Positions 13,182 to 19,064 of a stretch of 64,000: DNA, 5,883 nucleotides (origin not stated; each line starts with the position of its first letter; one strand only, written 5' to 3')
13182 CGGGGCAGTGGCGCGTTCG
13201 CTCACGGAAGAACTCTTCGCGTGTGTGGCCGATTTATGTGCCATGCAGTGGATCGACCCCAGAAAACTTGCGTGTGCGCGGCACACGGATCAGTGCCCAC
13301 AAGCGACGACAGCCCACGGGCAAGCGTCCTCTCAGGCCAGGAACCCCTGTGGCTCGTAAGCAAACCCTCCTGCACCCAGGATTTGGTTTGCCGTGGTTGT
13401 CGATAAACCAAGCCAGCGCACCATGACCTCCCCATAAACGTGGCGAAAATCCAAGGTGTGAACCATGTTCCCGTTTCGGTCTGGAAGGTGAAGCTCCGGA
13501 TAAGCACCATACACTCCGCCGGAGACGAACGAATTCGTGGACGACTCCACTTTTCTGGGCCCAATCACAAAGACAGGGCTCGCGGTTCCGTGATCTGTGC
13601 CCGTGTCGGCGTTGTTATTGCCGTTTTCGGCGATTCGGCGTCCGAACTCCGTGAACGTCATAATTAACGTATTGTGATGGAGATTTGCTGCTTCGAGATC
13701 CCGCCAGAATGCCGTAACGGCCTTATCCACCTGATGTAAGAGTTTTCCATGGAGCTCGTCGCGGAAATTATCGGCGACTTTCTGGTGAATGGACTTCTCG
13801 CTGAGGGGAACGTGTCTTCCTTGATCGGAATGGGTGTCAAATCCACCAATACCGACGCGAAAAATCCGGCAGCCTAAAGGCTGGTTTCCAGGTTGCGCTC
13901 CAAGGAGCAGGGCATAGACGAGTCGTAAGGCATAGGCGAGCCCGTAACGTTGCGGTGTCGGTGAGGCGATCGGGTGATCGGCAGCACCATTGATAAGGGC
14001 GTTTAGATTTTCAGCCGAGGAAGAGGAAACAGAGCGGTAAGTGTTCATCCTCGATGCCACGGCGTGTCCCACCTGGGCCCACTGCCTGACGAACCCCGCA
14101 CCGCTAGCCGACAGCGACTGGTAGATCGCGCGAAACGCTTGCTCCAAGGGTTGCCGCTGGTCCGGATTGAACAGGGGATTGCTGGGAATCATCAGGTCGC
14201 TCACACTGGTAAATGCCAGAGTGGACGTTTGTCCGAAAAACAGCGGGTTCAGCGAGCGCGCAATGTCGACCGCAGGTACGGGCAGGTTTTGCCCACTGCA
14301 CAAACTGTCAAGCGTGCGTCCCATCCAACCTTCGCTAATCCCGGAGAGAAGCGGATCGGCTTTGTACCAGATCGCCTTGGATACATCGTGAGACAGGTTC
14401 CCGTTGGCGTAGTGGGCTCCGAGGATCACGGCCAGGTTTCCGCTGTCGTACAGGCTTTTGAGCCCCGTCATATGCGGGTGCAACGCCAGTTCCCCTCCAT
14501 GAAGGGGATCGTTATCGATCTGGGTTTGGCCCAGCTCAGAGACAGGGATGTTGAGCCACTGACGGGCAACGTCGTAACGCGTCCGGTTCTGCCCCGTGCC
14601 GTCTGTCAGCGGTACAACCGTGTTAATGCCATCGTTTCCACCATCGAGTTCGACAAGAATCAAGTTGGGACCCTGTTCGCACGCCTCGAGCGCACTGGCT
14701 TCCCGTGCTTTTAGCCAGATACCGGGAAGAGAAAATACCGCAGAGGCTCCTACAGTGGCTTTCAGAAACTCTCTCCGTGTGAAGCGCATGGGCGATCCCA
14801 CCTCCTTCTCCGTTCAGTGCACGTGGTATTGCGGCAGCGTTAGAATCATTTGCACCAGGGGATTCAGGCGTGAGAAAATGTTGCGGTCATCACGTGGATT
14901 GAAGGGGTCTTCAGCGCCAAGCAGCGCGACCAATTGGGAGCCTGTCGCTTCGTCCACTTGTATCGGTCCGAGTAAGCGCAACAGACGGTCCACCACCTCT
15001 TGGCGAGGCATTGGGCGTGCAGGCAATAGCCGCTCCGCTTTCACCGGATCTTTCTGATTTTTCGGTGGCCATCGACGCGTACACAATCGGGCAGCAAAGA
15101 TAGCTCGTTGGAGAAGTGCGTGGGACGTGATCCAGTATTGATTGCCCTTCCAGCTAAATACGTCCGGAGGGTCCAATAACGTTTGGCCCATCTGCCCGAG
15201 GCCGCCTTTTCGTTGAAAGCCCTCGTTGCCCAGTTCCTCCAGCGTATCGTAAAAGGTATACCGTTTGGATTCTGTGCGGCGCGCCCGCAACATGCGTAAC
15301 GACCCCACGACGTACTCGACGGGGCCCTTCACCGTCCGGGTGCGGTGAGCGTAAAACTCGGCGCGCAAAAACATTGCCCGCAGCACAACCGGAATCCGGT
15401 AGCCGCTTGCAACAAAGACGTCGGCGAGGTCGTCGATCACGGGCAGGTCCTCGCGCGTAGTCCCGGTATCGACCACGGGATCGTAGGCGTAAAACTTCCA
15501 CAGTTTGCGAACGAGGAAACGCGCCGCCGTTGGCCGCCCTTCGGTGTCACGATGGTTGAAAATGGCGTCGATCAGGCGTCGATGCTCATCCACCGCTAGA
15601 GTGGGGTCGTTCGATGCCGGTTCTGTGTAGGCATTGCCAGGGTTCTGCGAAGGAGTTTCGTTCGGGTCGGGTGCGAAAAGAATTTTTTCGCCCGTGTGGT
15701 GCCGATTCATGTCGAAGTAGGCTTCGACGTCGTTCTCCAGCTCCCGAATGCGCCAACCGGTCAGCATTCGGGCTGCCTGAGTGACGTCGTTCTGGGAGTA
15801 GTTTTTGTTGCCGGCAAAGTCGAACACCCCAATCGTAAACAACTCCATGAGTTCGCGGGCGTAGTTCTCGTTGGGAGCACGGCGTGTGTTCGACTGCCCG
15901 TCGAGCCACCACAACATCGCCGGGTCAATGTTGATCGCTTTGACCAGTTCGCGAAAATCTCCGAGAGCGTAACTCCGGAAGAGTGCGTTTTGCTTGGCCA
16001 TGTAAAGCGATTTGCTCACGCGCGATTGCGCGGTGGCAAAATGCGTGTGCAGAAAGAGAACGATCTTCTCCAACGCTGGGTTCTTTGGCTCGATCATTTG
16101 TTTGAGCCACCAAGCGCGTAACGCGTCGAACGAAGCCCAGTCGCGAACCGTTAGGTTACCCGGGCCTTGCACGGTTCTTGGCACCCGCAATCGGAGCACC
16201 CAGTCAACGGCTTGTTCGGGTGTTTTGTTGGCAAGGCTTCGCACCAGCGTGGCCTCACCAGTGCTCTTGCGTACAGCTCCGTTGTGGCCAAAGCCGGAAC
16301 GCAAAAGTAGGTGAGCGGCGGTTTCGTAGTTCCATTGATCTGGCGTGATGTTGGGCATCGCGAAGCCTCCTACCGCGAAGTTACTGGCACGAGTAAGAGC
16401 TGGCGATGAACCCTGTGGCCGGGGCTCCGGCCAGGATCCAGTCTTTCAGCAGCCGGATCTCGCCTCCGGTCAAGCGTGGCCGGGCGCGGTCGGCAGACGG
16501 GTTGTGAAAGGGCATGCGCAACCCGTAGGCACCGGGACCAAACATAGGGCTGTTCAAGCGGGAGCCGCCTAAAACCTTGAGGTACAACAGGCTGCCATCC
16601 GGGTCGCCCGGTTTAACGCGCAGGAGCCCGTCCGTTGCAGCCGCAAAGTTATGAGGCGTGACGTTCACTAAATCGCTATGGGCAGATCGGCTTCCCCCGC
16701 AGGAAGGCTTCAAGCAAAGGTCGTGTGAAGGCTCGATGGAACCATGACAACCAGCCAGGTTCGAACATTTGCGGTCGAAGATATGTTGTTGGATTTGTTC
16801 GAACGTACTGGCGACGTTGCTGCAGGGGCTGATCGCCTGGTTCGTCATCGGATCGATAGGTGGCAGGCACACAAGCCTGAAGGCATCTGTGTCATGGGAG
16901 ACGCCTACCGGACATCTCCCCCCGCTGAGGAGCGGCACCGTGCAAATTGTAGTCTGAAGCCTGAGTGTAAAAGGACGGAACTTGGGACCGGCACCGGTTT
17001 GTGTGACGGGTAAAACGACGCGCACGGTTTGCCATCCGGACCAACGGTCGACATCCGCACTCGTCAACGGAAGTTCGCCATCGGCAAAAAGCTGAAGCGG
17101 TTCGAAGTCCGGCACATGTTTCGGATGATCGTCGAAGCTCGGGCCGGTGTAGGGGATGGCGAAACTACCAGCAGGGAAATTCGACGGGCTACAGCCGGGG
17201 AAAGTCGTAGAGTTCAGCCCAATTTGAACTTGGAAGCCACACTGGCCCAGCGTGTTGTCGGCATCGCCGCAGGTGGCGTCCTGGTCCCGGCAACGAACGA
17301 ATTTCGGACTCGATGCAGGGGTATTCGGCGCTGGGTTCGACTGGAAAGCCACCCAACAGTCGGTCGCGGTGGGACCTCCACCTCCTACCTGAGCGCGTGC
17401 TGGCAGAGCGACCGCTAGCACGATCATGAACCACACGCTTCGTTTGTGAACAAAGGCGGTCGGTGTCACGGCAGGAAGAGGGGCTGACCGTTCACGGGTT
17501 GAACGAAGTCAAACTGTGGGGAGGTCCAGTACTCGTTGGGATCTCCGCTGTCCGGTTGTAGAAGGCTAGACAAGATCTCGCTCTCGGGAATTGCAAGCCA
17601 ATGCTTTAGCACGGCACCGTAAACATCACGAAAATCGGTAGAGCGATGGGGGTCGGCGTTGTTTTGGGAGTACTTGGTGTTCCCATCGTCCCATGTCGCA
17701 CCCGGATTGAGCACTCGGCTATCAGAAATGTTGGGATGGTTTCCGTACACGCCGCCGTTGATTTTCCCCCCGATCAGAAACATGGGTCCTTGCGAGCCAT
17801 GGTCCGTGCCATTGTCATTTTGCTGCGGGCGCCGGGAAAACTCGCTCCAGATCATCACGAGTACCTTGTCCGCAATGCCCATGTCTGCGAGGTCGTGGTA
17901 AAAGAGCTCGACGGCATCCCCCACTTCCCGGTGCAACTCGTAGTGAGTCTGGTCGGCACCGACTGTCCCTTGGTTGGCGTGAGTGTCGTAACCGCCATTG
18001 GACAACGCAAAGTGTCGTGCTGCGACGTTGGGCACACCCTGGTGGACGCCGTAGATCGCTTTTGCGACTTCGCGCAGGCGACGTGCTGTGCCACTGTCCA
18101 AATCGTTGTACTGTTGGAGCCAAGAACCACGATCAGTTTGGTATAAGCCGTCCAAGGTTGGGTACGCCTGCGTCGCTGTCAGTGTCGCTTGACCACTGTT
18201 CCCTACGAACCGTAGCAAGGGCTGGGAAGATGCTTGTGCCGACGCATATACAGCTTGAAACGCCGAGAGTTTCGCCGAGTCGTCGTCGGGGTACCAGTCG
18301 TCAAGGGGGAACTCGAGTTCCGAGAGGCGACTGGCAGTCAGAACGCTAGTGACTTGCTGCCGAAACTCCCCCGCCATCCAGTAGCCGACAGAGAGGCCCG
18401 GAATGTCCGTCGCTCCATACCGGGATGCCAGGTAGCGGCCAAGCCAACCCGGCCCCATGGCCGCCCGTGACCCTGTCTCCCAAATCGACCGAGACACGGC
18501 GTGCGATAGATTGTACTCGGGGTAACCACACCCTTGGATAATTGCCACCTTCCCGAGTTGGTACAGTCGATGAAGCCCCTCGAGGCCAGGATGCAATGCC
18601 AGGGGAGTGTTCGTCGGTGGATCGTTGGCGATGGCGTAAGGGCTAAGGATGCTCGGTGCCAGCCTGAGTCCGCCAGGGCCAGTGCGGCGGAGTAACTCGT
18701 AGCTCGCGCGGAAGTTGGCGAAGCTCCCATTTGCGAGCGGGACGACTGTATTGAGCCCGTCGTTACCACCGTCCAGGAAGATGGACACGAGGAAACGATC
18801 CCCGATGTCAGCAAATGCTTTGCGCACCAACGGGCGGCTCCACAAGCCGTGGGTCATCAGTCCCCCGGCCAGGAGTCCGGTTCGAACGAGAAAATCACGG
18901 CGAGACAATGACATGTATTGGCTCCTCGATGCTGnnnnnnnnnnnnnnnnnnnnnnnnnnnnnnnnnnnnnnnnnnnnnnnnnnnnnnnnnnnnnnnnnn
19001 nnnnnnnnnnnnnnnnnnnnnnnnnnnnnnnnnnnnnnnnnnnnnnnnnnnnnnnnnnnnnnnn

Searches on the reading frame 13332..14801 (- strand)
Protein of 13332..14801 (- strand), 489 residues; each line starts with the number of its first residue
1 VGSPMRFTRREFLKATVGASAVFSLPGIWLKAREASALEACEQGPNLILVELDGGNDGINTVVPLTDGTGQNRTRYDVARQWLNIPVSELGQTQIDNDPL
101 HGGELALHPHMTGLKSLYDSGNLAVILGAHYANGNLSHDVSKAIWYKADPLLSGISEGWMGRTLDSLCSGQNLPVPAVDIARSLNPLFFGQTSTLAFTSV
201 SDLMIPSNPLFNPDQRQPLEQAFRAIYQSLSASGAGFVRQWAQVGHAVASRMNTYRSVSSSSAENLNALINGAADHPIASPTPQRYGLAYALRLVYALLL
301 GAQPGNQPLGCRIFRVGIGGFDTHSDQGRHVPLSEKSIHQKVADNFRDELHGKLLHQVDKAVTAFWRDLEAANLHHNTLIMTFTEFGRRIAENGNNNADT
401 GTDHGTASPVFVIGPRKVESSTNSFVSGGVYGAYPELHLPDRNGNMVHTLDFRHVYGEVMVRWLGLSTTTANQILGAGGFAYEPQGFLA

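Call 71: search_protein_families(library=ncbifam, proteins=[window:13332-14801:-], max_evalue=1)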
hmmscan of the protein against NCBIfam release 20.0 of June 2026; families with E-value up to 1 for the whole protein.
window:13332-14801:- (489 aa): 0 families

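Call 80: search_protein_families(library=pfam, proteins=[window:13332-14801:-], max_evalue=0.001)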
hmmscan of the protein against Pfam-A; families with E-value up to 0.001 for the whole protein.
window:13332-14801:- (489 aa): 1 family
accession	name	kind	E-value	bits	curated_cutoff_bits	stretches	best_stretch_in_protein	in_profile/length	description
PF07394.17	DUF1501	-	2.3e-19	70.2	27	1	310-448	243-359/390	Protein of unknown function (DUF1501)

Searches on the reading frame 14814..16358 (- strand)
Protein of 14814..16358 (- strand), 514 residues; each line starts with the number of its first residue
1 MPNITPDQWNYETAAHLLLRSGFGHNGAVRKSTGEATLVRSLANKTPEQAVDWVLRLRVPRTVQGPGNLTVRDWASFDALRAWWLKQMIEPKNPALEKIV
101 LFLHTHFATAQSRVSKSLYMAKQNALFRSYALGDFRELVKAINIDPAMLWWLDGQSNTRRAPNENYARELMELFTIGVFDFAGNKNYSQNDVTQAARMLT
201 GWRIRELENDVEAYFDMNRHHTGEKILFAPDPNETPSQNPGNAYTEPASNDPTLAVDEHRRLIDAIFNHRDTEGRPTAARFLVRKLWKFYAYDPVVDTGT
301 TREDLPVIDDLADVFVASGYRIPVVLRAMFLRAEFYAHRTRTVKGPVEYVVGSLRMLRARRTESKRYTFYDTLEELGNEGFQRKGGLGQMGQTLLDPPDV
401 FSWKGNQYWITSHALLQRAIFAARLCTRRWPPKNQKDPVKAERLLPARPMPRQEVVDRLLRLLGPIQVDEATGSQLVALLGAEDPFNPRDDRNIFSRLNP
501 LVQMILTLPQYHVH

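Call 71: search_protein_families(library=ncbifam, proteins=[window:14814-16358:-], max_evalue=1)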
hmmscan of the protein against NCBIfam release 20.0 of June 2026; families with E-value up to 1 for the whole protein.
window:14814-16358:- (514 aa): 0 families

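Call 80: search_protein_families(library=pfam, proteins=[window:14814-16358:-], max_evalue=0.001)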
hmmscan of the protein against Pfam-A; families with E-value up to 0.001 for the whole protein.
window:14814-16358:- (514 aa): 1 family
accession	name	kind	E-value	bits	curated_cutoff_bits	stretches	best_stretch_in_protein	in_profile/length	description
PF08811.16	DUF1800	-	3.2e-89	300.4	26.1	1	16-512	1-418/419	Protein of unknown function (DUF1800)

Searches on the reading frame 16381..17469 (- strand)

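Call 71: search_protein_families(library=ncbifam, proteins=[window:16381-17469:-], max_evalue=1)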
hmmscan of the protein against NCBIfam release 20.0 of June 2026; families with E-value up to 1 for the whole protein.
window:16381-17469:- (362 aa): 1 family
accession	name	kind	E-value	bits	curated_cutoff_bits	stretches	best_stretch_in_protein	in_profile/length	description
NF047812.1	LIC11213_lipo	equivalog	0.0023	18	100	0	210-244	27-60/118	LIC11213 family lipoprotein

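Call 80: search_protein_families(library=pfam, proteins=[window:16381-17469:-], max_evalue=0.001)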
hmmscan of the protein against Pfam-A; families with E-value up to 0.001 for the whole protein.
window:16381-17469:- (362 aa): 0 families

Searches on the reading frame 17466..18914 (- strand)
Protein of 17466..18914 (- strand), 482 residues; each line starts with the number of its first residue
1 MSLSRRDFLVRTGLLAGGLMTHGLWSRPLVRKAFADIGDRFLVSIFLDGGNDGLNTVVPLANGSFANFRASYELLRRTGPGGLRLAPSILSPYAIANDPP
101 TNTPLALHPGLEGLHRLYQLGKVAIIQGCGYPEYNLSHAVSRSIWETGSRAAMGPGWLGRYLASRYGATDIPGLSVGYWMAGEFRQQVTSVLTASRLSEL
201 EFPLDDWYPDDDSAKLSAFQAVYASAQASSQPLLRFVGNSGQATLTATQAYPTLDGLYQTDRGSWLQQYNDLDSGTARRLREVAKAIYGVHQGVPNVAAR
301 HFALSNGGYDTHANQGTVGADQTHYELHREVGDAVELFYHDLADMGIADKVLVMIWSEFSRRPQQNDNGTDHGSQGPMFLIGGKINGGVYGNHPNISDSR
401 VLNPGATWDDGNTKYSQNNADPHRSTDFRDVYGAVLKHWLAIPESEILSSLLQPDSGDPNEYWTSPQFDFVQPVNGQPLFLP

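Call 71: search_protein_families(library=ncbifam, proteins=[window:17466-18914:-], max_evalue=1)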
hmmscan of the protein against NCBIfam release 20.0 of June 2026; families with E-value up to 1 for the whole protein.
window:17466-18914:- (482 aa): 1 family
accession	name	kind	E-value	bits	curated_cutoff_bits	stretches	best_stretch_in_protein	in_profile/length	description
TIGR01409.1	TAT_signal_seq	domain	0.0047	17.2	16.7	1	3-35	1-29/29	twin-arginine translocation signal domain-containing protein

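Call 80: search_protein_families(library=pfam, proteins=[window:17466-18914:-], max_evalue=0.001)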
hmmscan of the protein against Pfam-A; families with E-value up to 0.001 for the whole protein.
window:17466-18914:- (482 aa): 1 family
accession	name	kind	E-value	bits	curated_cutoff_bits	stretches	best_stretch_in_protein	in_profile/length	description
PF07394.17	DUF1501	-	6.3e-22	78.7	27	1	298-411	243-354/390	Protein of unknown function (DUF1501)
